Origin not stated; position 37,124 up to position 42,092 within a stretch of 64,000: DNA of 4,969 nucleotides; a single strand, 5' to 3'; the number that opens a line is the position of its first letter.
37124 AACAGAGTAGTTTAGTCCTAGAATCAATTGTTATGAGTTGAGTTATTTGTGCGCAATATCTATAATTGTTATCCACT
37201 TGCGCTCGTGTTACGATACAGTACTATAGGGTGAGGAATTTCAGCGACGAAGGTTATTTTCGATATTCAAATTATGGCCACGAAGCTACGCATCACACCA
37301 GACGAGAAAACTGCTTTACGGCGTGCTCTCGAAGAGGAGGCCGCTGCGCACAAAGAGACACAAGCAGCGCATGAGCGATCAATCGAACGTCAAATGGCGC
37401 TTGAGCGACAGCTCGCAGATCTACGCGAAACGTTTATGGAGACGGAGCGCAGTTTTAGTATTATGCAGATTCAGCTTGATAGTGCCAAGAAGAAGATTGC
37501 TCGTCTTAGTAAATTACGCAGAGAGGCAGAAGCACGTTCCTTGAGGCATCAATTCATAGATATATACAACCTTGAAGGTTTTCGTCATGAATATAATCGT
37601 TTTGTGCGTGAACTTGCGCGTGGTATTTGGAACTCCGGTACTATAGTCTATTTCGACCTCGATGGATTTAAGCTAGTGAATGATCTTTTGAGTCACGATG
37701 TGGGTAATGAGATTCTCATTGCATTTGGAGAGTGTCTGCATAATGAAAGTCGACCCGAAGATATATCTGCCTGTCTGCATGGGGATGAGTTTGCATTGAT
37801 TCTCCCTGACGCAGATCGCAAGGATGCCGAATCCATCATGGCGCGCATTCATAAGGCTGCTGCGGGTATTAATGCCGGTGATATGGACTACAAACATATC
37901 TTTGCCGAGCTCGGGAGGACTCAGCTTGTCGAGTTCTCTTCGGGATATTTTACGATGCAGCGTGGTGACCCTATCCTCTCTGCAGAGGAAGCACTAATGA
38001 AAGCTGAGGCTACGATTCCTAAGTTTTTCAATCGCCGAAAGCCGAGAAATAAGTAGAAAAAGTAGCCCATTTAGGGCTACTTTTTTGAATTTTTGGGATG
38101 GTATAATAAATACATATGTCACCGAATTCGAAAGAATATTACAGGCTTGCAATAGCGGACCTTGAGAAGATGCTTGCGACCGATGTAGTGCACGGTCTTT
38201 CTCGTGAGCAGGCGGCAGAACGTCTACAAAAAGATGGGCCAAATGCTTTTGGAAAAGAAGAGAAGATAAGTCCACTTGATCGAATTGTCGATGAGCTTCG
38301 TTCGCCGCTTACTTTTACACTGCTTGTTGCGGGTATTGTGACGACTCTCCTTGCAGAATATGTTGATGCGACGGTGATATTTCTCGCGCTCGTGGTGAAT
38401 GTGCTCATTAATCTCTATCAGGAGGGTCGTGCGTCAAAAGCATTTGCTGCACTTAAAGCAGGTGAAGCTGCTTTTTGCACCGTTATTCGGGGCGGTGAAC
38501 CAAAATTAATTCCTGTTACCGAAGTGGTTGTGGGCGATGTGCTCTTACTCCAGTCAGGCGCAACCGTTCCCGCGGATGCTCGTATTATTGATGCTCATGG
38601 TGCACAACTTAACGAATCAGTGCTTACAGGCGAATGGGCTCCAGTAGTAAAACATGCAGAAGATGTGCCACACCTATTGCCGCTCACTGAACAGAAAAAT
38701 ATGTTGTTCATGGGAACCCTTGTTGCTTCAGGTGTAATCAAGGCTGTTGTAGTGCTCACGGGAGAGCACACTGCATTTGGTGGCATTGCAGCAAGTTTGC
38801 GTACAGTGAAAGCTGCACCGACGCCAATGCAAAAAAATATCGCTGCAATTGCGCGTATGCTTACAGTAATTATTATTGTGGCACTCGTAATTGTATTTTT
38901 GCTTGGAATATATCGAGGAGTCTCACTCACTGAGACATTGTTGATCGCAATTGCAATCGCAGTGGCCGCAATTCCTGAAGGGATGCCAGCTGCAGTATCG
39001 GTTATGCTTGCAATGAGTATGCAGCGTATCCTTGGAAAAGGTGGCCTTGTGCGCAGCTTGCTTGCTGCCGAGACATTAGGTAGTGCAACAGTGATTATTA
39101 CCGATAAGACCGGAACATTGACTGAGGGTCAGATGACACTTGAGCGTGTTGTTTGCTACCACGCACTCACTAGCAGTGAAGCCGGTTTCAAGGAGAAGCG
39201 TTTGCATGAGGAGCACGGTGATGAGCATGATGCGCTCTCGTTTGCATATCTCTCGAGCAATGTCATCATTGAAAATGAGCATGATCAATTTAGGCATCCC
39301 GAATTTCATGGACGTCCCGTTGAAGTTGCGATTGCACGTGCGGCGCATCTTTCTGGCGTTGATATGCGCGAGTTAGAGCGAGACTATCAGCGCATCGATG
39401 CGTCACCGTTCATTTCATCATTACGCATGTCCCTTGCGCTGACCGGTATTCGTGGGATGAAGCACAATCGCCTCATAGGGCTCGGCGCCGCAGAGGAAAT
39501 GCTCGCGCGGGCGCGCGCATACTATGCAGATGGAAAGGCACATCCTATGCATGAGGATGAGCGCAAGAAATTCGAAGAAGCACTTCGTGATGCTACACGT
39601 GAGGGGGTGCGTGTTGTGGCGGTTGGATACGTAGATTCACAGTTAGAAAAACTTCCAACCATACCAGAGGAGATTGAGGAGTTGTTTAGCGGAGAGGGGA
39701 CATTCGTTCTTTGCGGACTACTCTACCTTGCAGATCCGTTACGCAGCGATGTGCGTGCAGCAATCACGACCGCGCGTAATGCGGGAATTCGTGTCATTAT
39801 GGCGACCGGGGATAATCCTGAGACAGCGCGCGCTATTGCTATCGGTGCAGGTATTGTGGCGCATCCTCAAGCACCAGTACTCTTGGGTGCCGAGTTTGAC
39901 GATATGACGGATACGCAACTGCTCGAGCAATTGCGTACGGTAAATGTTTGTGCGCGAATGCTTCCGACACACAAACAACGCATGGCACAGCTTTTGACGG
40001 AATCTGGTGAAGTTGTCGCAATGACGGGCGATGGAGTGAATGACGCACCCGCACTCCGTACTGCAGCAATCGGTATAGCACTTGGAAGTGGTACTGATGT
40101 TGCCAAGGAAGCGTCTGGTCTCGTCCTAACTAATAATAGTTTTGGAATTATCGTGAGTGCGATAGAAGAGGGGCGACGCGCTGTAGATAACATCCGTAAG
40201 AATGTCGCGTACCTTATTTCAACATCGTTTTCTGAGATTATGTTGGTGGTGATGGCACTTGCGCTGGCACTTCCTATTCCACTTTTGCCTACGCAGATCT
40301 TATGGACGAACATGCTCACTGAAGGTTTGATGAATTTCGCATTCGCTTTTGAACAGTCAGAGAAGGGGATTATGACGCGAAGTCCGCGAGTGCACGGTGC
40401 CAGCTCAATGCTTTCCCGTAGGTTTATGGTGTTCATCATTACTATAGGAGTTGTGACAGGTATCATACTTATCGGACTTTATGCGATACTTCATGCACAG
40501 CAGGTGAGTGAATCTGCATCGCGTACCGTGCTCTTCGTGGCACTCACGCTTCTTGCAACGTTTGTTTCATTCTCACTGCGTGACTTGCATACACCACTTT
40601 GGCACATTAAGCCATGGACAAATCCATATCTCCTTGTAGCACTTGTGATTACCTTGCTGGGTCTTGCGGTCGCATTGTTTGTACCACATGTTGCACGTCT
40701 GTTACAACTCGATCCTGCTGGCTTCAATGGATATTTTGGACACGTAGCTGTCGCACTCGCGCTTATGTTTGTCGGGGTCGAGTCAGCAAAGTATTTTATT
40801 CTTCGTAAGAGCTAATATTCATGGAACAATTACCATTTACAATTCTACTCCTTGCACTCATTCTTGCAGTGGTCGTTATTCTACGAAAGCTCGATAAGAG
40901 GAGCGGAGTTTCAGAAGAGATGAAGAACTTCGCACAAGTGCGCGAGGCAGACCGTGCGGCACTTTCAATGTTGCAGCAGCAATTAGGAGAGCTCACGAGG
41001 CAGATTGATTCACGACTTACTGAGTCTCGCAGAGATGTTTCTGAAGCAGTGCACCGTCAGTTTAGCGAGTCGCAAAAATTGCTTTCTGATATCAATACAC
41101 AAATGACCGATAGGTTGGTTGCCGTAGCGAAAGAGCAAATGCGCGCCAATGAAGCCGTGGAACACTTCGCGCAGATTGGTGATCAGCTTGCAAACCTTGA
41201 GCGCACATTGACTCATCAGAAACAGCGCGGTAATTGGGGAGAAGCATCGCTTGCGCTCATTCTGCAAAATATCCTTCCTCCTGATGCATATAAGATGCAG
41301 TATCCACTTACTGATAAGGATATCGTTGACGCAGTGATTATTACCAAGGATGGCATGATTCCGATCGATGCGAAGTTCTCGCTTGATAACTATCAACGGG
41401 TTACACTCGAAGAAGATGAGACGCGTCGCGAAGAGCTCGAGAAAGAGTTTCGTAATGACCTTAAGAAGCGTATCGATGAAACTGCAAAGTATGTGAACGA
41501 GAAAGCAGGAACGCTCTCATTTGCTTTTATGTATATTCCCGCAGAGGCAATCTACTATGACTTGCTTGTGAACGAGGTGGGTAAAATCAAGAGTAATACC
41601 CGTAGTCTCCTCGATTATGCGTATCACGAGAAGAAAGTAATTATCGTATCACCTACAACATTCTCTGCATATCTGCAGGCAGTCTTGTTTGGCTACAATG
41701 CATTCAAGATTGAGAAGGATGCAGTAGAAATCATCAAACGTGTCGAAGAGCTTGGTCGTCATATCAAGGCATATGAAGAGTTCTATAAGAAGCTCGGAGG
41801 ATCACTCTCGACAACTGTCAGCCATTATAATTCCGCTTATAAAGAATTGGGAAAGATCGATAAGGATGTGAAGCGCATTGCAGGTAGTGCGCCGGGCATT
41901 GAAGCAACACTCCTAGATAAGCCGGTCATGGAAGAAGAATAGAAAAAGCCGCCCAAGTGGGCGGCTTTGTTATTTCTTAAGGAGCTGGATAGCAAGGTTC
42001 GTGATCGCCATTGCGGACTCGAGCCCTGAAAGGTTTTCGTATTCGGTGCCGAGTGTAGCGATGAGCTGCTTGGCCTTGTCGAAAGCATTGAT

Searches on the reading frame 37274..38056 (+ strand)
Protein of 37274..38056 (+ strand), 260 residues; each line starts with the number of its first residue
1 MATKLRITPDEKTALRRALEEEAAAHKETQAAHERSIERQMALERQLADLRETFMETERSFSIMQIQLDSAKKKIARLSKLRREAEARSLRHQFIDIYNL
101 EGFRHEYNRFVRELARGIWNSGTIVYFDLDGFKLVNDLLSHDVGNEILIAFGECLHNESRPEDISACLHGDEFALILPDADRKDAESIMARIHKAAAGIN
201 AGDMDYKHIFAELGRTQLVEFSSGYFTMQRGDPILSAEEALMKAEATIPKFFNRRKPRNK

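Call 38: search_protein_families(library=pfam, proteins=[window:37274-38056:+], max_evalue=0.001)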
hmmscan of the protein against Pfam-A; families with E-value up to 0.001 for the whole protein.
window:37274-38056:+ (260 aa): 1 family
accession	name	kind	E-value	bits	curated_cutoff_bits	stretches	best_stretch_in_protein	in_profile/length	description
PF00990.26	GGDEF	-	2.2e-17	63.8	23.8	1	98-199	10-110/161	Diguanylate cyclase, GGDEF domain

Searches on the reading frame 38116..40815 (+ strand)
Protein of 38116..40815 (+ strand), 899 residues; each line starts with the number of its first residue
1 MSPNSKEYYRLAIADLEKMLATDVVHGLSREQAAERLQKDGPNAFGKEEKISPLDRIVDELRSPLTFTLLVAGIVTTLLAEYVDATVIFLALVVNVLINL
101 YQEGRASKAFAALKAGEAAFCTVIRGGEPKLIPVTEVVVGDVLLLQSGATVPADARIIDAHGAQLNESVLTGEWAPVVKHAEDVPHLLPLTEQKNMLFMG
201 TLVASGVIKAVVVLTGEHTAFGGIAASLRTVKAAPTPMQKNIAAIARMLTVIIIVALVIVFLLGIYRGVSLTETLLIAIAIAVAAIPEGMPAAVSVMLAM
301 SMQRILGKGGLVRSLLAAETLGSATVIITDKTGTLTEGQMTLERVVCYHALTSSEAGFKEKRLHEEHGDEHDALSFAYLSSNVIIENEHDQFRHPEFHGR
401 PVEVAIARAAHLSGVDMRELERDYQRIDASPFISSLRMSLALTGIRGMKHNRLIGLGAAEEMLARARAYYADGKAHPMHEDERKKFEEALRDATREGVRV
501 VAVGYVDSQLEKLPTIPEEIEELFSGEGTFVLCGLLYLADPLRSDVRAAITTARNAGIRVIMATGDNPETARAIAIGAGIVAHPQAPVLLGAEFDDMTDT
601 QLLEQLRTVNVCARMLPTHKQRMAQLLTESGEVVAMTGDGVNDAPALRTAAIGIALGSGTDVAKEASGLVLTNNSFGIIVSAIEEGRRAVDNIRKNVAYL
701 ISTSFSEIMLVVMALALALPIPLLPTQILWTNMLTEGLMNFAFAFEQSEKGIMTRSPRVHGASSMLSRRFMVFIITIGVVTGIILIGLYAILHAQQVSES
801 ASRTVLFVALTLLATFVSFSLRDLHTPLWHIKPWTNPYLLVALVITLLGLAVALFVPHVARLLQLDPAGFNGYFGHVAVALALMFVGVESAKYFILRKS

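Call 38: search_protein_families(library=pfam, proteins=[window:38116-40815:+], max_evalue=0.001)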
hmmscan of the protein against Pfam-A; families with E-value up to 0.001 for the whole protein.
window:38116-40815:+ (899 aa): 6 families
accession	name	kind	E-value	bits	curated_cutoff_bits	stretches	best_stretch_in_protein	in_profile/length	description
PF00122.25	E1-E2_ATPase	-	5.5e-47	160.1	28.1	1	121-305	7-178/181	E1-E2 ATPase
PF00689.26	Cation_ATPase_C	-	1.7e-32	113.1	27.3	1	720-893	1-174/175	Cation transporting ATPase, C-terminus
PF00702.32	Hydrolase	-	1.2e-19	71.9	26.4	1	326-650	3-190/191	haloacid dehalogenase-like hydrolase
PF00690.31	Cation_ATPase_N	-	8e-13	48.3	20.4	1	9-75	2-68/69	Cation transporter/ATPase, N-terminus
PF13246.12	Cation_ATPase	-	2.3e-06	28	21.7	1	391-467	13-89/91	Cation transport ATPase (P-type)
PF08282.18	Hydrolase_3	-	3.8e-06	27.2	20.9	1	622-676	194-248/255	haloacid dehalogenase-like hydrolase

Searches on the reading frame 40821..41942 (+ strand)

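Call 38: search_protein_families(library=pfam, proteins=[window:40821-41942:+], max_evalue=0.001)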
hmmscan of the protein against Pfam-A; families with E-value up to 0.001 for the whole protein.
window:40821-41942:+ (373 aa): 1 family
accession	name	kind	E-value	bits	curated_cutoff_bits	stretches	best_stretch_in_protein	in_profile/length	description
PF02646.22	RmuC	-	7.1e-48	163.6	26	1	74-352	7-280/291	RmuC family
